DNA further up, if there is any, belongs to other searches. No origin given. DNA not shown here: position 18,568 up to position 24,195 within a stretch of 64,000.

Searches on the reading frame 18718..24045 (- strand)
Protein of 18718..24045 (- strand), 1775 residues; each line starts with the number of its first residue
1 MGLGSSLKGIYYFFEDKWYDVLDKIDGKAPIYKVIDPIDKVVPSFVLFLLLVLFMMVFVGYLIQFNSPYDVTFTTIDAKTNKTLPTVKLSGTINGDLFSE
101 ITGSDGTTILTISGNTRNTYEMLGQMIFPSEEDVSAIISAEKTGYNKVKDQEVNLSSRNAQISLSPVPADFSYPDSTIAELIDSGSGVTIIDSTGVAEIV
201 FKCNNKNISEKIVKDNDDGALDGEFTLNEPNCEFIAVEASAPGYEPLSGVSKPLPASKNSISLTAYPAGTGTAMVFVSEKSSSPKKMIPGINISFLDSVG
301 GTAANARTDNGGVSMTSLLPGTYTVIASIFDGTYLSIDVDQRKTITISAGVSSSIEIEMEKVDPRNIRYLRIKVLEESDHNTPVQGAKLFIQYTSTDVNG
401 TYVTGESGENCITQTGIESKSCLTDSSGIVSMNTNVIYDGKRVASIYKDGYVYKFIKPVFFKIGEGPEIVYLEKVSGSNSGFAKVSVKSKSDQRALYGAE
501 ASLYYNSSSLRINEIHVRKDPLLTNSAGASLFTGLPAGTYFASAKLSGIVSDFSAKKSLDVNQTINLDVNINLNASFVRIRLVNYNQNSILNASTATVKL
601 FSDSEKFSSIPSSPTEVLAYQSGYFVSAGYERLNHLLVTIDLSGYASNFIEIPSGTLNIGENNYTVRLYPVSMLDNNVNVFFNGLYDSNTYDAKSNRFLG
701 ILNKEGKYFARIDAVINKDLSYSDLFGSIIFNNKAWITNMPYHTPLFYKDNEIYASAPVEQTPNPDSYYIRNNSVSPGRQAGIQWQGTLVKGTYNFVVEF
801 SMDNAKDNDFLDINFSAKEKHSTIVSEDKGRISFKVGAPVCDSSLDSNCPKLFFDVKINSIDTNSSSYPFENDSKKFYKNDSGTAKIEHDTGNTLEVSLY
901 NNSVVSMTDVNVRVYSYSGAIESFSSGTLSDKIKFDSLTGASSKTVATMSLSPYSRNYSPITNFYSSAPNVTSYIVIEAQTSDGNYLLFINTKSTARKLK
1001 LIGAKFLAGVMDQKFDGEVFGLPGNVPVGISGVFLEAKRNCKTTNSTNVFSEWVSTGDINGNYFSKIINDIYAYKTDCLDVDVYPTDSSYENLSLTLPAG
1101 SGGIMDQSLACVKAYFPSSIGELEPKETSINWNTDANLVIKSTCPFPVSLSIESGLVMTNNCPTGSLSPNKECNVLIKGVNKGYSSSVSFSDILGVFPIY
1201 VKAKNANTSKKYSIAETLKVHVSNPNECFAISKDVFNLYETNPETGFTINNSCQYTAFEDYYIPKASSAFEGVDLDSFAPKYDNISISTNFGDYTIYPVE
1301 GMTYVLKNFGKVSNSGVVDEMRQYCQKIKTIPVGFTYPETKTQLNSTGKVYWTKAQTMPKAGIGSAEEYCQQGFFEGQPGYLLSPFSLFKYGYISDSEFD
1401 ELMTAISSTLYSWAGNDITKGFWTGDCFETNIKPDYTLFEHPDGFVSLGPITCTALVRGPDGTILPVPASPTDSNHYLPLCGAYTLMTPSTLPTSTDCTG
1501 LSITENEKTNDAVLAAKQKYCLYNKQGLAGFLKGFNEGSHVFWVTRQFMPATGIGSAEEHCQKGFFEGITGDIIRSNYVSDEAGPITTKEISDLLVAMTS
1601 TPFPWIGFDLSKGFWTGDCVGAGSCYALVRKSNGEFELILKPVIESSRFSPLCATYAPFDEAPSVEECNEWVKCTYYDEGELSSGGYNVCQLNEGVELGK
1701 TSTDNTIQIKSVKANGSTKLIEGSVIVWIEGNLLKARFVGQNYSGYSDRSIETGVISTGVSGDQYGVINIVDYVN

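Call 65: search_protein_families(library=pfam, proteins=[window:18718-24045:-], max_evalue=0.001)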
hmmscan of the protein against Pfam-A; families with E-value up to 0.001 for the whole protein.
window:18718-24045:- (1775 aa): 2 families
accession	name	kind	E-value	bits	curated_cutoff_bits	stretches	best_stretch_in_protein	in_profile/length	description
PF13620.12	CarboxypepD_reg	-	2.9e-10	40.8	32.3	0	286-359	12-81/82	Carboxypeptidase regulatory-like domain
PF17802.7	SpaA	-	0.00028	21.4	23.1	0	489-540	9-54/91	Prealbumin-like fold domain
